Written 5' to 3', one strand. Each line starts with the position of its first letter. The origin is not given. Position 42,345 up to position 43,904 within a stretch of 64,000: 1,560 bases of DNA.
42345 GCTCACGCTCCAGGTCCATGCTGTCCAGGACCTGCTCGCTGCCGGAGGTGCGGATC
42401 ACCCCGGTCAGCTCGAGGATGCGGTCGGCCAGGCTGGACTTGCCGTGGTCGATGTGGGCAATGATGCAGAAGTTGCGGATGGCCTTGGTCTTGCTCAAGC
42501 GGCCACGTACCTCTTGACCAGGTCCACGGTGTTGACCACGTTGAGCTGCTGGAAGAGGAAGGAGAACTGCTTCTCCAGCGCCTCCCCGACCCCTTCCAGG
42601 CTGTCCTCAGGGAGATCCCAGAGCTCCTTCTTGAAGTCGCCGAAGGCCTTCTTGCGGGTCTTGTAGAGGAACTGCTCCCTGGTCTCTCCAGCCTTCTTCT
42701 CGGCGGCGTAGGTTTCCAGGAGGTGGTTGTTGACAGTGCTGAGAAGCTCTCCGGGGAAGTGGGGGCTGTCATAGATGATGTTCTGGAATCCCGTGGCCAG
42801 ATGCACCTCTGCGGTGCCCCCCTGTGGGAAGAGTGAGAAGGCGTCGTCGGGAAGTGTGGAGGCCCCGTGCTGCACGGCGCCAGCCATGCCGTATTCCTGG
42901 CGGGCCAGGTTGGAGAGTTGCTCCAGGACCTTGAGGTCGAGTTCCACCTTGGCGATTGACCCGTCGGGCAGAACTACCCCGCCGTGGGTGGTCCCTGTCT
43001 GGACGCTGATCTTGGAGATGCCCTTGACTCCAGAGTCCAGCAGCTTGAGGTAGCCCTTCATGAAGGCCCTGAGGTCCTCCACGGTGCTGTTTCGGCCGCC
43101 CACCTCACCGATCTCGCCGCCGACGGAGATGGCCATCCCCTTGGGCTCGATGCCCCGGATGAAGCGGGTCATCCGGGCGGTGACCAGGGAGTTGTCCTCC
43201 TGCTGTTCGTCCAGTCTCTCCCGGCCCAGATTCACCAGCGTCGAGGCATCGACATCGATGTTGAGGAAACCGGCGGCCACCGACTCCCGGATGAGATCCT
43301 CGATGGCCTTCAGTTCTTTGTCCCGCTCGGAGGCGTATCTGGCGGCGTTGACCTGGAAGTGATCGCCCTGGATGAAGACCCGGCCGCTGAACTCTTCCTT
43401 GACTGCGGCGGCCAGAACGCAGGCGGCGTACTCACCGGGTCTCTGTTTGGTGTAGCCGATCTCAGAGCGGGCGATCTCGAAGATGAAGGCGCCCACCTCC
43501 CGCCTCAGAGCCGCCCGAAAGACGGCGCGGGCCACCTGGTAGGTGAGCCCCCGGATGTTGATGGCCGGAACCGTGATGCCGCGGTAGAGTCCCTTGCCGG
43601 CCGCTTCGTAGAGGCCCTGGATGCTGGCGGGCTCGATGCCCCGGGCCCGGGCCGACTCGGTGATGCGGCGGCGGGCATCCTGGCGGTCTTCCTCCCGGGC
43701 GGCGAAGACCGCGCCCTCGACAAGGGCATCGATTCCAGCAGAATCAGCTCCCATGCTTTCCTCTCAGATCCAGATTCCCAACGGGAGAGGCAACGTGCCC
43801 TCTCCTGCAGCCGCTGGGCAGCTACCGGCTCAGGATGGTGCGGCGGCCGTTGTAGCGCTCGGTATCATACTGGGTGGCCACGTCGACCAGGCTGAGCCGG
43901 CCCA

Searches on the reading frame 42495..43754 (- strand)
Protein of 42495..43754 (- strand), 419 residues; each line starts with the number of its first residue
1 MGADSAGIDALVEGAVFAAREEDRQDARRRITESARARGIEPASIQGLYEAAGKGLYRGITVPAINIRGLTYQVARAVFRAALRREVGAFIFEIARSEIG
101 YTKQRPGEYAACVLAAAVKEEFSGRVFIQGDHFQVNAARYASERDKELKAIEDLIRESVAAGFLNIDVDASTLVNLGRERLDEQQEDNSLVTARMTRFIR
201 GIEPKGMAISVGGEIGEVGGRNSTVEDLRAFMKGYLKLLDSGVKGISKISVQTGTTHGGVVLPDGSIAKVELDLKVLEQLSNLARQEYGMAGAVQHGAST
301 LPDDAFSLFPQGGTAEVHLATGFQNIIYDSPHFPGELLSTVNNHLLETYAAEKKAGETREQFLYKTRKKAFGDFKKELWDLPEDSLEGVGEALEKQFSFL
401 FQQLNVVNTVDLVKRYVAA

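Call 29: search_protein_families(library=pfam, proteins=[window:42495-43754:-], max_evalue=0.00001)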
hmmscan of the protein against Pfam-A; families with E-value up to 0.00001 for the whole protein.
window:42495-43754:- (419 aa): 2 families
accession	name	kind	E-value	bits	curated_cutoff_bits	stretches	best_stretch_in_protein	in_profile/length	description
PF01116.26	F_bP_aldolase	-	3.1e-12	47.1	25.5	1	58-329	13-239/277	Fructose-bisphosphate aldolase class-II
PF08013.17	GatZ_KbaZ-like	-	1.6e-07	30.8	26.7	1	100-187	55-142/420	D-tagatose-1,6-bisphosphate aldolase subunit GatZ/KbaZ-like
